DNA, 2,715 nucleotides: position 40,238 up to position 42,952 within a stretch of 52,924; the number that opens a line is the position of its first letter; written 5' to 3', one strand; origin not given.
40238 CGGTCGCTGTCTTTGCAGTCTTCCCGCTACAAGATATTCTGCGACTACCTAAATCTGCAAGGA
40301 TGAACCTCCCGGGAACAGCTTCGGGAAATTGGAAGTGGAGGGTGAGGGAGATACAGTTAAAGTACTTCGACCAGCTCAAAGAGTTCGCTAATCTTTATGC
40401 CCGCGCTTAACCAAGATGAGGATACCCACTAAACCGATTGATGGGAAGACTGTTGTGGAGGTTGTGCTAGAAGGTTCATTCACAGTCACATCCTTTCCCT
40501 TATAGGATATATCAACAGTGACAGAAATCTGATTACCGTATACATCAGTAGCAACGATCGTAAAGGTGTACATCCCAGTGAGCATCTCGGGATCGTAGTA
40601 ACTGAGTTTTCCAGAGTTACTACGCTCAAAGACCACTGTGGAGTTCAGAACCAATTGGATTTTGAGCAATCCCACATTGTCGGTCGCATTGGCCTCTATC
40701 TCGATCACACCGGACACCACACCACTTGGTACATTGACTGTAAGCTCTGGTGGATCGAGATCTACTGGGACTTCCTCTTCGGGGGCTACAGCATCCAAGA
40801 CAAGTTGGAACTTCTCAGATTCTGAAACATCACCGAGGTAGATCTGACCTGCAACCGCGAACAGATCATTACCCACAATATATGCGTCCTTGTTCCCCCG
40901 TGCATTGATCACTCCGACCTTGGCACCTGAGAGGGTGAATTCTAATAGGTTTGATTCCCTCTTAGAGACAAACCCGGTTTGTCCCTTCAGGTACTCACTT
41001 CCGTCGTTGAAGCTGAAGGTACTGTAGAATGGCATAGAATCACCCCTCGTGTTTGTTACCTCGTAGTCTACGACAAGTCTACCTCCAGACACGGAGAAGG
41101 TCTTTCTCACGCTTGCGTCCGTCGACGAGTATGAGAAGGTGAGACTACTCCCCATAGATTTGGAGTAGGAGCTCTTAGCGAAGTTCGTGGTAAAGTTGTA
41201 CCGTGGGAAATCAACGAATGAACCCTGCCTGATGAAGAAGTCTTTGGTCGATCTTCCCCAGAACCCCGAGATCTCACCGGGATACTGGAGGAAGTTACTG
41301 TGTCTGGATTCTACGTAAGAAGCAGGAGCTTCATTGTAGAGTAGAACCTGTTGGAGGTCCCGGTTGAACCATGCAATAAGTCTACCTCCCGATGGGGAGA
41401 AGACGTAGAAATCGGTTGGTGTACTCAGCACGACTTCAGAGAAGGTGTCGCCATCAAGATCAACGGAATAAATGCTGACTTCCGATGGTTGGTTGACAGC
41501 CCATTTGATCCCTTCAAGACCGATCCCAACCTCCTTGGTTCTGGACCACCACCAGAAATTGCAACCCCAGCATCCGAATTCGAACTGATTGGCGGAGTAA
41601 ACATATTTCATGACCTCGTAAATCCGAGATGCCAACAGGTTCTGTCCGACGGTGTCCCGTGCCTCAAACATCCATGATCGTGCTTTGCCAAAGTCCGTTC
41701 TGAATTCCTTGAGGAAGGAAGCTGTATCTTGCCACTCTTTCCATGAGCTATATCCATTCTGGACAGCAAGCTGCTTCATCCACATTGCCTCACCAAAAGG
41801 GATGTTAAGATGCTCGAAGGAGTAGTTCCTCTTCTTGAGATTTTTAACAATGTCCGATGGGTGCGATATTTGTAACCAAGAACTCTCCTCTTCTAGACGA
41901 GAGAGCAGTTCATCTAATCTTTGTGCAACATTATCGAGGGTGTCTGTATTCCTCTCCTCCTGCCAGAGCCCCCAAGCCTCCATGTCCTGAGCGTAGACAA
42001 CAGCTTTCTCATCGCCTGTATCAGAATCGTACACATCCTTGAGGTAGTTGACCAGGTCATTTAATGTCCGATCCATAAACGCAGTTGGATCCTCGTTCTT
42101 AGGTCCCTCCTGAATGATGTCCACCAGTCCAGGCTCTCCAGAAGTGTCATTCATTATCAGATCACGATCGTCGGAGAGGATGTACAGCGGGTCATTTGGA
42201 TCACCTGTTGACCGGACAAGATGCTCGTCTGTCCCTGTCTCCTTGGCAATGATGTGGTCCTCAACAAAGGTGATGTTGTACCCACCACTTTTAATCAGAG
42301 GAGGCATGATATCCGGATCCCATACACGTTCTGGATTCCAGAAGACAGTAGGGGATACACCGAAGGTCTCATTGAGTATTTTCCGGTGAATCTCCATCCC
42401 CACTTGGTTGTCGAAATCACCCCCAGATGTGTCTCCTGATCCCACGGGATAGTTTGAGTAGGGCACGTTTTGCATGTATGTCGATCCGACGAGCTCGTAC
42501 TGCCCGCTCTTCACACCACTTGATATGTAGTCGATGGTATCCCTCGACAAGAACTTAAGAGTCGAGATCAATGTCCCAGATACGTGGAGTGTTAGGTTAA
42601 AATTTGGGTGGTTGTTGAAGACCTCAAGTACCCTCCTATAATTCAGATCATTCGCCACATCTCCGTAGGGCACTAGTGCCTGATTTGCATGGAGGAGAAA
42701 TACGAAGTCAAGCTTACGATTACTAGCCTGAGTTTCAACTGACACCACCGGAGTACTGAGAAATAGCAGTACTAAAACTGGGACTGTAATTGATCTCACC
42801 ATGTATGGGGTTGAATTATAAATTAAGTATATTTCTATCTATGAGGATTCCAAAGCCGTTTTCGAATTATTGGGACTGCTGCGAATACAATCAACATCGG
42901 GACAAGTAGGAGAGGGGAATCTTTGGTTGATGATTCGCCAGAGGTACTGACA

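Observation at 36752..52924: Complete Sus-like alpha-glucan capture locus built from C-terminally anchored archaeal surface proteins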

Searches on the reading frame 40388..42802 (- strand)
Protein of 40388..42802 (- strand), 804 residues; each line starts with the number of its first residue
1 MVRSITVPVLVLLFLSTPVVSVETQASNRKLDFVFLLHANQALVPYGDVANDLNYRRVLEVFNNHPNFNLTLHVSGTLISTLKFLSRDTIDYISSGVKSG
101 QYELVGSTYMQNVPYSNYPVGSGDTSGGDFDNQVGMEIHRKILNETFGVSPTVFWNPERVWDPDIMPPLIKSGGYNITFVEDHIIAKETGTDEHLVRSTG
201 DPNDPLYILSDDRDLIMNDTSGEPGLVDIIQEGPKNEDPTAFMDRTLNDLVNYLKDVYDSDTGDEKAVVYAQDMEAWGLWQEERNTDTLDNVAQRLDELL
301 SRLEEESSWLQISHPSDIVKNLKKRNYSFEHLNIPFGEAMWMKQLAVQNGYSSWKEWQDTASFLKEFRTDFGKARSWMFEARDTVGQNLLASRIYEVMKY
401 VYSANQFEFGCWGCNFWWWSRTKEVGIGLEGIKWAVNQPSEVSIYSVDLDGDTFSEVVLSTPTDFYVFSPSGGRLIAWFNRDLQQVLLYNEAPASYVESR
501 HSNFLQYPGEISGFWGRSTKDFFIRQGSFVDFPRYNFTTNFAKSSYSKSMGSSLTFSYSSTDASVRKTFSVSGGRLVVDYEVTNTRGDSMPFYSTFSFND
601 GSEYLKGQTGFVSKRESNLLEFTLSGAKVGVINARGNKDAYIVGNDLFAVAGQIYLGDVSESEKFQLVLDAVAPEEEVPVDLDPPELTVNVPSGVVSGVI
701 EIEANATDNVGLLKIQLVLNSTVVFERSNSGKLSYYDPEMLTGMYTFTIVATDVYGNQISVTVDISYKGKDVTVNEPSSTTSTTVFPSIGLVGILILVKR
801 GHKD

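Call 5: search_protein_families(library=pfam, proteins=[window:40388-42802:-], max_evalue=0.01)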
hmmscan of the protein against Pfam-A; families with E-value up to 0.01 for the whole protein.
window:40388-42802:- (804 aa): 2 families
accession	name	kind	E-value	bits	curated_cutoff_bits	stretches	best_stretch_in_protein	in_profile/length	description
PF03065.20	Glyco_hydro_57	-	6.3e-27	95.1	21.2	1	52-326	53-286/291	Glycosyl hydrolase family 57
PF17957.7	Big_7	-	0.0048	17.9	24.1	0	694-748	12-69/70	Bacterial Ig domain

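Call 6: search_protein_families(library=ncbifam, proteins=[window:40388-42802:-], max_evalue=0.01)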
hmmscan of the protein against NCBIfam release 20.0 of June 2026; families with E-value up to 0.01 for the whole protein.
window:40388-42802:- (804 aa): 0 families

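Call 25: search_solved_structures(query=window:40388-42802:-, max_evalue=0.01, show_alignments=2)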
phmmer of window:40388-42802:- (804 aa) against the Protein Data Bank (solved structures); distinct sequences matched with E-value up to 0.01: 1.
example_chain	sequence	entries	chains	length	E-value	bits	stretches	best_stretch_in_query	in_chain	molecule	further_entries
1k1w_A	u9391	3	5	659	9.1e-07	30.4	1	30-184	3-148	4-ALPHA-GLUCANOTRANSFERASE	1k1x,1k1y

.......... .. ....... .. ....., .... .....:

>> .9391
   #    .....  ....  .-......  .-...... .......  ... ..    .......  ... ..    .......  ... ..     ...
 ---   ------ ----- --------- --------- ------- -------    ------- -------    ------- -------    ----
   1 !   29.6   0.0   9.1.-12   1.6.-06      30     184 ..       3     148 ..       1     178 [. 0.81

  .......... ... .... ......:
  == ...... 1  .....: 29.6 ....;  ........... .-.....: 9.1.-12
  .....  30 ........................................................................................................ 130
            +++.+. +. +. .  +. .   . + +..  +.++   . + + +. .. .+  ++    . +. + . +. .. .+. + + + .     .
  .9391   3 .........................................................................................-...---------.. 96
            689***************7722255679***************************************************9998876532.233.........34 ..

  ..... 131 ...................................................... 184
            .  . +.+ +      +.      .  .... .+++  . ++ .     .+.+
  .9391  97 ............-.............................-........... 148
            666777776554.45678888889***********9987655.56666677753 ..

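Call 27: find_homologous_proteins(query=window:40388-42802:-, max_evalue=0.001)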
Query window:40388-42802:- (804 aa): 36 proteins with E <= 0.001 among 8000 candidates.
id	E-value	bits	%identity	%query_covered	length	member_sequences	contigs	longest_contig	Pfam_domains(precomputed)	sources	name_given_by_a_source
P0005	0.0e+0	1833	100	100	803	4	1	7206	PF03065.21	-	-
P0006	0.0e+0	1223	69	94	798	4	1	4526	PF03065.21,PF17957.8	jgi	-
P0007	7.4e-212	724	46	93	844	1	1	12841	PF03065.21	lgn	-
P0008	2.4e-210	719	46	98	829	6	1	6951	PF03065.21,PF17957.8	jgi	jgi:hypothetical protein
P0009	1.7e-200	686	42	98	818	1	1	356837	PF03065.21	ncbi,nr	ncbi:MAG: hypothetical protein INQ03_11415 [Candidatus Heimdallarchaeota archaeon]|nr:hypothetical p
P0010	5.0e-155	536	43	79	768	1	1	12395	PF03065.21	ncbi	-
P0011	4.4e-152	526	45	70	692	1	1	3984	PF03065.21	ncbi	ncbi:MAG: hypothetical protein ACFFDT_23115, partial [Candidatus Hodarchaeota archaeon]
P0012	4.0e-124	433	41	68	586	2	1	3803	-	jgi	jgi:hypothetical protein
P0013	2.7e-118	414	40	68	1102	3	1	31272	PF23166.2,PF03065.21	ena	-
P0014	1.3e-116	409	39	67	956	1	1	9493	PF23166.2,PF03065.21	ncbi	ncbi:MAG: carbohydrate-binding protein [Thermoplasmata archaeon]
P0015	5.4e-115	403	38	75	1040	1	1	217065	PF03065.21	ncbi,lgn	-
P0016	3.6e-111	391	39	71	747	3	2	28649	PF03065.21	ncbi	ncbi:hypothetical protein [[Eubacterium] cellulosolvens]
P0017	3.1e-105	371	37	70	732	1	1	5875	PF03065.21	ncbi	-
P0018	8.3e-105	370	37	70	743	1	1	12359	PF03065.21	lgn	-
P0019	2.9e-103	364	38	65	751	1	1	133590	PF03065.21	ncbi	-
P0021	2.2e-102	362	36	75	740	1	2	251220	PF03065.21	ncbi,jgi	ncbi:MAG: hypothetical protein ACXAEU_14295 [Candidatus Hodarchaeales archaeon]|jgi:hypothetical pro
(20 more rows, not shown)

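Call 103: find_encoding_contigs(protein=P0009, flank=9000, max_places=1)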
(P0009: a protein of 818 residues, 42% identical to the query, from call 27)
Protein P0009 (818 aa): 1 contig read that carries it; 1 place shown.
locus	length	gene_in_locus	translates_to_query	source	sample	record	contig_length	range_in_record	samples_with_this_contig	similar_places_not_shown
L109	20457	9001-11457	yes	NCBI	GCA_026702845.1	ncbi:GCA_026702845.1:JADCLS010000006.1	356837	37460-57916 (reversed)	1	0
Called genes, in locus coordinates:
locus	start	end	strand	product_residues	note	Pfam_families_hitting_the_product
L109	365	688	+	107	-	PF13508:Acetyltransf_7 (weak)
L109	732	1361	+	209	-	-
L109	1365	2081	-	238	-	PF22564:HAAS (weak)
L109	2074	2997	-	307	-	-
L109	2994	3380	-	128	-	PF03551:PadR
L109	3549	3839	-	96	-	-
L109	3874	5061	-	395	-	PF00989:PAS (weak), PF13426:PAS_9 (weak), PF00512:HisKA (faint), PF02518:HATPase_c, PF13589:HATPase_c_3 (weak)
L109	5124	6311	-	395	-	PF04015:DUF362, PF14697:Fer4_21 (faint)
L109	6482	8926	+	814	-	-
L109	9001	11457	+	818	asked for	PF03065:Glyco_hydro_57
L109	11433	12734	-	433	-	PF12832:MFS_1_like (faint), PF07690:MFS_1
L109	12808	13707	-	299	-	PF14491:DUF4435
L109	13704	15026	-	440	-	PF02463:SMC_N (faint), PF13175:AAA_15, PF13304:AAA_21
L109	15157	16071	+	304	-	PF01370:Epimerase (weak), PF05368:NmrA (weak), PF13460:NAD_binding_10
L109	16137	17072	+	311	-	PF05368:NmrA (weak), PF13460:NAD_binding_10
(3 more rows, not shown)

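Call 104: find_encoding_contigs(protein=P0021, flank=9000, max_places=1)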
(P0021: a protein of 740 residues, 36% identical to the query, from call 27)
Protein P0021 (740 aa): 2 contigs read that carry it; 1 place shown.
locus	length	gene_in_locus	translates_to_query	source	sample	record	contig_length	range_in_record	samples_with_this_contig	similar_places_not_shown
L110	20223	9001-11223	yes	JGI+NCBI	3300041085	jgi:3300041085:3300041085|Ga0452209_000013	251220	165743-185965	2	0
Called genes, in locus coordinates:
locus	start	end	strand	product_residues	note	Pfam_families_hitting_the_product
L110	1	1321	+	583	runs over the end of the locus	PF00528:BPD_transp_1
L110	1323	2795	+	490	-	PF00528:BPD_transp_1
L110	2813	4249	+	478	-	PF02463:SMC_N (faint), PF00005:ABC_tran, PF17912:OB_MalK, PF08402:TOBE_2 (weak)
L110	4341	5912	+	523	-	PF00245:Alk_phosphatase, PF01676:Metalloenzyme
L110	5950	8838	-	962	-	PF03065:Glyco_hydro_57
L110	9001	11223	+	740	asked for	PF03065:Glyco_hydro_57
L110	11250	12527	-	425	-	PF07745:Glyco_hydro_53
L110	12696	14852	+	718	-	PF00128:Alpha-amylase, PF09154:Alpha-amy_C_pro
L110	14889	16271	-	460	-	PF00756:Esterase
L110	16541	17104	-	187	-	PF00719:Pyrophosphatase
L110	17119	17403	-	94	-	PF21476:PF0610-like_N, PF23470:Zn_ribbon_PF0610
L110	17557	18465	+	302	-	PF10977:DUF2797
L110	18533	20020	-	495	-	PF02629:CoA_binding, PF13380:CoA_binding_2, PF13607:Succ_CoA_lig, PF19045:Ligase_CoA_2 (weak)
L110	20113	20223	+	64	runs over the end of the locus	PF02518:HATPase_c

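Call 105: find_encoding_contigs(protein=P0016, flank=9000, max_places=1)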
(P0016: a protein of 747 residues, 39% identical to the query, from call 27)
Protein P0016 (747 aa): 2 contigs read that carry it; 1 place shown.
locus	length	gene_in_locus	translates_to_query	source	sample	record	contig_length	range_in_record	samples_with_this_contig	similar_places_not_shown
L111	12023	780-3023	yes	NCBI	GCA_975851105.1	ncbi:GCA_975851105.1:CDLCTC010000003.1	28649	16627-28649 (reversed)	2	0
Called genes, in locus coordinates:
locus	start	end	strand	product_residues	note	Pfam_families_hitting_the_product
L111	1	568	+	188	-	?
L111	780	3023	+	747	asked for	PF03065:Glyco_hydro_57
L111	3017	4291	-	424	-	PF07745:Glyco_hydro_53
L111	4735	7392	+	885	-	PF09985:Glucodextran_C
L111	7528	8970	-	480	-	PF14239:RRXRR, PF01844:HNH, PF14279:HNH_5 (weak)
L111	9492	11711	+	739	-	PF00128:Alpha-amylase, PF09154:Alpha-amy_C_pro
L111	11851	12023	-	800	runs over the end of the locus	PF22422:MGH1-like_GH (faint), PF06202:GDE_C, PF17389:Bac_rhamnosid6H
